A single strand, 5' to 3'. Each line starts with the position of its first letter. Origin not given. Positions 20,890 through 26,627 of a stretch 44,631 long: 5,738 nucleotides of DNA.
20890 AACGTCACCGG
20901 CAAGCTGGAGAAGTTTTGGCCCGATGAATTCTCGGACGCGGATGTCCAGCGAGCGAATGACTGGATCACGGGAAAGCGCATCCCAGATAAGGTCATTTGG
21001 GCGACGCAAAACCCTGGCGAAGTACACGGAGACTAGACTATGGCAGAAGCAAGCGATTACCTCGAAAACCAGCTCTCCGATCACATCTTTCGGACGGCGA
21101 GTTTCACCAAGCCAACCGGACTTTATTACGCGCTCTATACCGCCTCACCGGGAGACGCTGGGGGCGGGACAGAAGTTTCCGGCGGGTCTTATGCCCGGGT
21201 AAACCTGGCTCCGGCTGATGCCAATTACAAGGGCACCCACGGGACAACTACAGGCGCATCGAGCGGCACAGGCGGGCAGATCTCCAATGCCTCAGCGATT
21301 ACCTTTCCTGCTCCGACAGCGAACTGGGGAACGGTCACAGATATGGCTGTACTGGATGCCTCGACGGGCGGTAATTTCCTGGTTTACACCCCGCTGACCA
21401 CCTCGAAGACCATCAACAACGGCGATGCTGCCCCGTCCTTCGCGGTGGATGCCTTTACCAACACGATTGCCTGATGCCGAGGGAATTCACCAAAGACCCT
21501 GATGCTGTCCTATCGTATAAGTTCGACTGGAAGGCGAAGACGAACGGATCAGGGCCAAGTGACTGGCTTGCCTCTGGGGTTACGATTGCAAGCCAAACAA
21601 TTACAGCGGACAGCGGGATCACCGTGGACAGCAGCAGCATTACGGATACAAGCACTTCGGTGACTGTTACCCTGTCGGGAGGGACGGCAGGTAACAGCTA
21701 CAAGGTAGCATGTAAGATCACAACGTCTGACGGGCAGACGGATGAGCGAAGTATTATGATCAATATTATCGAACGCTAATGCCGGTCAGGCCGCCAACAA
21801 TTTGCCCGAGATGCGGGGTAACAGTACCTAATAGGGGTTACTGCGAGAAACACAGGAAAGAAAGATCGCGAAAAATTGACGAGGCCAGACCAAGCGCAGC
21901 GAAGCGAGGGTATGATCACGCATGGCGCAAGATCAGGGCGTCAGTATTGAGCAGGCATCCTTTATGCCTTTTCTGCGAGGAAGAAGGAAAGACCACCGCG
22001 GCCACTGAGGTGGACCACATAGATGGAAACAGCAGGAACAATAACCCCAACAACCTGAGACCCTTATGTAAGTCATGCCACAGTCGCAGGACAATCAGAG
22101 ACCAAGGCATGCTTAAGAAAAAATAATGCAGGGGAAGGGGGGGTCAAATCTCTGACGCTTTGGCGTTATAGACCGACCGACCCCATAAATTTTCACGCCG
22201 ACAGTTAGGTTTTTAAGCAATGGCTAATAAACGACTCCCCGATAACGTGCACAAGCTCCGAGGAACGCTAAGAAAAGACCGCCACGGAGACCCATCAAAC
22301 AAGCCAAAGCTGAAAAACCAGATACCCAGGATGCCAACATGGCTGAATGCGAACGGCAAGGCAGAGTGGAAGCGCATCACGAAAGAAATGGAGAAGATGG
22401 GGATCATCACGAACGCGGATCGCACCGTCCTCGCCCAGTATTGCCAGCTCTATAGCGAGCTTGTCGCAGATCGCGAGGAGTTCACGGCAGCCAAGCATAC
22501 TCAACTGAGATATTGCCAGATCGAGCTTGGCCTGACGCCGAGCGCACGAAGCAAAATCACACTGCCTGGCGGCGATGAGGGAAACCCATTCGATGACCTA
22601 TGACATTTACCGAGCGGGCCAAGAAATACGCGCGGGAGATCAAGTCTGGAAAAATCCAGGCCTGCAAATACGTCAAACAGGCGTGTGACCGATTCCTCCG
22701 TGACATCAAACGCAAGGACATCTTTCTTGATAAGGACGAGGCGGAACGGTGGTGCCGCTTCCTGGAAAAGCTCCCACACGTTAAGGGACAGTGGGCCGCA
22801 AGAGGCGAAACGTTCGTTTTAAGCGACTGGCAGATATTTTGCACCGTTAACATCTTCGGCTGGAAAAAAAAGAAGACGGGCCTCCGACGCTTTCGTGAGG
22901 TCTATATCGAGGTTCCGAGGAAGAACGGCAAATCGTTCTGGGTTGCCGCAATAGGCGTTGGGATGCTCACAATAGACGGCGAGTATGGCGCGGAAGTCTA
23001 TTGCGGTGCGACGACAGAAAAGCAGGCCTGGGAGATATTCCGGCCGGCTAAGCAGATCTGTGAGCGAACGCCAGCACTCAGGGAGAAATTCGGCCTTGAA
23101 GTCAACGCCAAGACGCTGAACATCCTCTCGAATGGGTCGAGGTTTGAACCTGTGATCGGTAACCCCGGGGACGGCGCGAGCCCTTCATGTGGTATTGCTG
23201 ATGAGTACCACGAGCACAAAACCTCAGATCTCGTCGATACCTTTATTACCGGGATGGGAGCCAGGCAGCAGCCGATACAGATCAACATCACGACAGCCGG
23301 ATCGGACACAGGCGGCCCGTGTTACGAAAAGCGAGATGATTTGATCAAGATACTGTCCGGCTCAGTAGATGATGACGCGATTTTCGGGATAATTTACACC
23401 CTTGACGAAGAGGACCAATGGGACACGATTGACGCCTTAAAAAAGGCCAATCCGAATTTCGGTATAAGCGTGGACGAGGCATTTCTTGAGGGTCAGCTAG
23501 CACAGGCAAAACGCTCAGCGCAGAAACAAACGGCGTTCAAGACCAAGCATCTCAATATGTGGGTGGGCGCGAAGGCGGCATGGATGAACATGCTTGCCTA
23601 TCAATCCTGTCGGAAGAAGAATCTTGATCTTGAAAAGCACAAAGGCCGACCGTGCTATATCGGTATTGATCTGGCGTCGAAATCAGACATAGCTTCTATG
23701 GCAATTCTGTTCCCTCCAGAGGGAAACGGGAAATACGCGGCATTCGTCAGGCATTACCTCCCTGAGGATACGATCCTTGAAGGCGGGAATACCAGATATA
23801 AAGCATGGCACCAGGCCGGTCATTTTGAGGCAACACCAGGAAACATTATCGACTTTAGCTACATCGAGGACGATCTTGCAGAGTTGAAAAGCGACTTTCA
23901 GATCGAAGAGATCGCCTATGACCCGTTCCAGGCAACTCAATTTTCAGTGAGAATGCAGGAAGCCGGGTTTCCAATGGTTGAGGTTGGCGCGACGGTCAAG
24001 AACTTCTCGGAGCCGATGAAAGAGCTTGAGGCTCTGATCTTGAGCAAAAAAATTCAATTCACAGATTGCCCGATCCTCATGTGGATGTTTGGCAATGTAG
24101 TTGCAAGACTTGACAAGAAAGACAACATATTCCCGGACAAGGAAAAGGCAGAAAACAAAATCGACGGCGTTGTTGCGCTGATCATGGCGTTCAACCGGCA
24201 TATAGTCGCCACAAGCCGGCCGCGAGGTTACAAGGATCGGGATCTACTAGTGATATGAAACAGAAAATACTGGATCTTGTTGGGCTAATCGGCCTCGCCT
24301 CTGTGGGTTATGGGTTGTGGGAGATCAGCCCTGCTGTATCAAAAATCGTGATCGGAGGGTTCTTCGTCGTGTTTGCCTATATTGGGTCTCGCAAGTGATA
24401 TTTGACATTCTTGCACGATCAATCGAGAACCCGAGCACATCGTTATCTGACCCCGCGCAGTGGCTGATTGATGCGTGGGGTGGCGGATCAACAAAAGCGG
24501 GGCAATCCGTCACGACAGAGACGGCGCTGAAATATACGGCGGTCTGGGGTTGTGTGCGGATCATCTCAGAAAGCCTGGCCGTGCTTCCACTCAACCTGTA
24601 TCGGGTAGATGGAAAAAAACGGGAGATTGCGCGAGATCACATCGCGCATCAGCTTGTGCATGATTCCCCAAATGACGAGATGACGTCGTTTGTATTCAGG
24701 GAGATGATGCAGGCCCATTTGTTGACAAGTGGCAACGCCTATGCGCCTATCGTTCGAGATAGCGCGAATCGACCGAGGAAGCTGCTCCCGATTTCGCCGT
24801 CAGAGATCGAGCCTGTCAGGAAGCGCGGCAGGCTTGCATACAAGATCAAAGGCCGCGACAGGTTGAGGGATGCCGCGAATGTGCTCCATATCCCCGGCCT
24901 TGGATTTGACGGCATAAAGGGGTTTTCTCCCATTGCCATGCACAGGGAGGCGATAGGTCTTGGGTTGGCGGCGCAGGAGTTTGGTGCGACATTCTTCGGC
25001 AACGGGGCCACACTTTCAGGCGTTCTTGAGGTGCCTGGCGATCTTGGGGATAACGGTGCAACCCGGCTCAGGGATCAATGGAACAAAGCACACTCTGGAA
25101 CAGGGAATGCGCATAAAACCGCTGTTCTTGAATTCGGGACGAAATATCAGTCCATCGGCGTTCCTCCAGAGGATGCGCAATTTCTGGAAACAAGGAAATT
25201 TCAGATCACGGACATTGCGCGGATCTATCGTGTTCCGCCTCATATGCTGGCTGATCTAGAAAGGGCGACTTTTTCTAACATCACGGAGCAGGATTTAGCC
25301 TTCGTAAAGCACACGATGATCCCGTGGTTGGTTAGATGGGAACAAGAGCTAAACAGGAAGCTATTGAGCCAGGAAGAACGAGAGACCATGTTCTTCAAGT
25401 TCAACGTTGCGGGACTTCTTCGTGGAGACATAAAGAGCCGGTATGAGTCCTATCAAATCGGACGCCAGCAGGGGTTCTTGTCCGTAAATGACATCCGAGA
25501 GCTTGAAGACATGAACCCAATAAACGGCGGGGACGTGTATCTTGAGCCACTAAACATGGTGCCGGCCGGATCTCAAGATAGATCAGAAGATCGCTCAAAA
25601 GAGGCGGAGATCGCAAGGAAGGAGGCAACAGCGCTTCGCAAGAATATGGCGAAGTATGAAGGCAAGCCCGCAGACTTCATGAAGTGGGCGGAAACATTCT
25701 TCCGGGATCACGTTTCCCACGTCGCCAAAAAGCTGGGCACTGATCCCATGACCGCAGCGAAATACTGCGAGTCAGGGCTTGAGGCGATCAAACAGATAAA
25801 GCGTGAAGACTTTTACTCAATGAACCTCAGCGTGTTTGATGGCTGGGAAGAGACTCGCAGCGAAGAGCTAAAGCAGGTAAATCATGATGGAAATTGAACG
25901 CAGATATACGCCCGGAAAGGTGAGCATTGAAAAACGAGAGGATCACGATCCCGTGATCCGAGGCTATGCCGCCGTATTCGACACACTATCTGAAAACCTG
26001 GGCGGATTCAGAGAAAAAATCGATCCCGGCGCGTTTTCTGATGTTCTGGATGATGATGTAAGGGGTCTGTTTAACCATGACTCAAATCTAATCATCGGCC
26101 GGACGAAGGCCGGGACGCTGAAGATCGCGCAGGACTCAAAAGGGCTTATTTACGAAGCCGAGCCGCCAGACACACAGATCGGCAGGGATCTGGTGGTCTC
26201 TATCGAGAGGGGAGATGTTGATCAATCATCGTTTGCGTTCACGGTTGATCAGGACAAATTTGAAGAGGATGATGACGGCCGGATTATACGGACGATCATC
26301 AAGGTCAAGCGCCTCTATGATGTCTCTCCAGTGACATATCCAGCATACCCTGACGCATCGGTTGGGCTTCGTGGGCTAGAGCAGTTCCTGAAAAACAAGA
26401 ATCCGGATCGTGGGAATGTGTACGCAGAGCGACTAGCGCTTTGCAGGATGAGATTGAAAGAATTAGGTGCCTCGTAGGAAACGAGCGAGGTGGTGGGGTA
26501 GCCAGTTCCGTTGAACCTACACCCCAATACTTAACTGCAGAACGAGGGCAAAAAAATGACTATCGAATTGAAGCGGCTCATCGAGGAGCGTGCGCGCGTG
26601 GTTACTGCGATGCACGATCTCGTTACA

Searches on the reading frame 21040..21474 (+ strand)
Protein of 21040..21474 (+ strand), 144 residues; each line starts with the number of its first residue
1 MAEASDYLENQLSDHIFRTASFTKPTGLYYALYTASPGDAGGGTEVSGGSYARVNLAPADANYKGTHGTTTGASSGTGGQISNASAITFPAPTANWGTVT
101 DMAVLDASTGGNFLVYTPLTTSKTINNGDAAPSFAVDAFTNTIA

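Call 13: search_protein_families(library=pfam, proteins=[window:21040-21474:+], max_evalue=0.01)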
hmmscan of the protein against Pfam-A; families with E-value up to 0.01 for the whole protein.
window:21040-21474:+ (144 aa): 1 family
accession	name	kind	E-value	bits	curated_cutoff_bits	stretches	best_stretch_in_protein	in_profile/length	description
PF23140.1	Gp80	-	1.5e-44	151.8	27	1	4-140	2-126/128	Podophage GP4 fiber I protein gp80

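Call 33: list_cluster_members(proteins=[window:21040-21474:+, window:21474-21779:+, window:21779-22126:+, window:22220-22603:+, window:25884-26477:+, window:26556-27785:+, window:7106-7687:-, window:12928-13185:+, window:39241-39624:-, window:14616-16004:+])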
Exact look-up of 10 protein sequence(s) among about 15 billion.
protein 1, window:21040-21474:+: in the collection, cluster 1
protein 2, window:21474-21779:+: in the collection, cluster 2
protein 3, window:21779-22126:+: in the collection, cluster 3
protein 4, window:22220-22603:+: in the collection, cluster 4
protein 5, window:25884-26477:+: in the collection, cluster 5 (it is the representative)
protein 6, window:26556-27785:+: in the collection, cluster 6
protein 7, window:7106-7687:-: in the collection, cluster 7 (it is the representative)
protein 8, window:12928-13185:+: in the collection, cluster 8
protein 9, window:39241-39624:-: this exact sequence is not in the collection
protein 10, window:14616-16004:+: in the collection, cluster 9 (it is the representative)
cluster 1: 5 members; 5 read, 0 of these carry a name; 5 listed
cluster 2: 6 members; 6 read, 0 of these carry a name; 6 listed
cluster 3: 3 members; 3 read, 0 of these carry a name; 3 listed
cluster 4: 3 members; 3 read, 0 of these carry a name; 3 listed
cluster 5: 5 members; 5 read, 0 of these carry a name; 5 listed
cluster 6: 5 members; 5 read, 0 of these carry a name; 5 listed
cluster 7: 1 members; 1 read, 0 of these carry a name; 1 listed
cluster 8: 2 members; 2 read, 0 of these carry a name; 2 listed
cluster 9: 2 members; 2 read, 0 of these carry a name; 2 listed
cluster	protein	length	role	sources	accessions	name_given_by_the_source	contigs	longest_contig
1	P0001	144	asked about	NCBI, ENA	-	-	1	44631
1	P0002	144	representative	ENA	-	-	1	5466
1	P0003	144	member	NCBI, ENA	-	-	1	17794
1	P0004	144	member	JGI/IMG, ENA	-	-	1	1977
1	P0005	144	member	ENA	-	-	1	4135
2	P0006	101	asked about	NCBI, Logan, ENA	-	-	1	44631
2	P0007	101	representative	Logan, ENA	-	-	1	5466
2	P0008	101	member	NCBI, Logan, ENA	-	-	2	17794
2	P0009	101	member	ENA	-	-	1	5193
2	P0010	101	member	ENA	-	-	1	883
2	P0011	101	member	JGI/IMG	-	-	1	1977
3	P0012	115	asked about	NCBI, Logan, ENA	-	-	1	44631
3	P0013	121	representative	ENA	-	-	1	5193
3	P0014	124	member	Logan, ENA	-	-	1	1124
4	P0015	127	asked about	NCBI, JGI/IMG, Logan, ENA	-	-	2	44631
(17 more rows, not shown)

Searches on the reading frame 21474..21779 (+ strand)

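Call 31: search_protein_families(library=pfam, proteins=[window:21474-21779:+], max_evalue=0.01)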
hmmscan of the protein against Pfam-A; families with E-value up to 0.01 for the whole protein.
window:21474-21779:+ (101 aa): 1 family
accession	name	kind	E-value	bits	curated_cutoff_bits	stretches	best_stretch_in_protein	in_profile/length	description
PF23148.1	Gp77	-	6e-23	81.6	27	1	7-96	1-83/84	Podophage GP4 fiber-tail adaptor protein gp77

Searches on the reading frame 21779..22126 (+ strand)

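Call 31: search_protein_families(library=pfam, proteins=[window:21779-22126:+], max_evalue=0.01)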
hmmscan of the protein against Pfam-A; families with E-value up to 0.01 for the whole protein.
window:21779-22126:+ (115 aa): 3 families
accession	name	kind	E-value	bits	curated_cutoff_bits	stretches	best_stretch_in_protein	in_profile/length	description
PF01844.29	HNH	-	4.1e-07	30.5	21.4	1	63-105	1-45/47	HNH endonuclease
PF13392.12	HNH_3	-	1e-06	28.7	24.8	1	75-100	18-43/46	HNH endonuclease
PF14279.12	HNH_5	-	0.00069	19.9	27.5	1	63-103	1-42/56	HNH endonuclease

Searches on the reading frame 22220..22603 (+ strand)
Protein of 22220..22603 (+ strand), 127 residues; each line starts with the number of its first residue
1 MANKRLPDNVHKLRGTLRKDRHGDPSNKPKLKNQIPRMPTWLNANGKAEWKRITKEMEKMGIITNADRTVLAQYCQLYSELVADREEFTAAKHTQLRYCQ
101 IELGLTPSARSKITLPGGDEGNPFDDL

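Call 13: search_protein_families(library=pfam, proteins=[window:22220-22603:+], max_evalue=0.01)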
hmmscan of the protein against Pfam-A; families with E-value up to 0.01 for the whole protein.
window:22220-22603:+ (127 aa): 1 family
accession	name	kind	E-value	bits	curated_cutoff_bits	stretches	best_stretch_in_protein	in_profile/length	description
PF05119.17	Terminase_4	-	1e-15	58.4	24.7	1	46-88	1-43/98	Phage terminase, small subunit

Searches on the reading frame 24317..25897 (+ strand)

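Call 13: search_protein_families(library=pfam, proteins=[window:24317-25897:+], max_evalue=0.01)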
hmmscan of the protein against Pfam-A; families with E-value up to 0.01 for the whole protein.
window:24317-25897:+ (526 aa): 1 family
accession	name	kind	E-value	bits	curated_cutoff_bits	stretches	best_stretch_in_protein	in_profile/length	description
PF04860.17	Phage_portal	-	3.2e-117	391.7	39.1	1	75-398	2-321/321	Phage portal protein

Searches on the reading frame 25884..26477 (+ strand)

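Call 31: search_protein_families(library=pfam, proteins=[window:25884-26477:+], max_evalue=0.01)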
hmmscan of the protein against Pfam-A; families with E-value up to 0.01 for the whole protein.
window:25884-26477:+ (197 aa): 1 family
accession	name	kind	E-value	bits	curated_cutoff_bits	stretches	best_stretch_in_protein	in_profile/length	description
PF04586.22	Peptidase_S78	-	2.9e-47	161.3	21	1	15-167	5-161/165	Caudovirus prohead serine protease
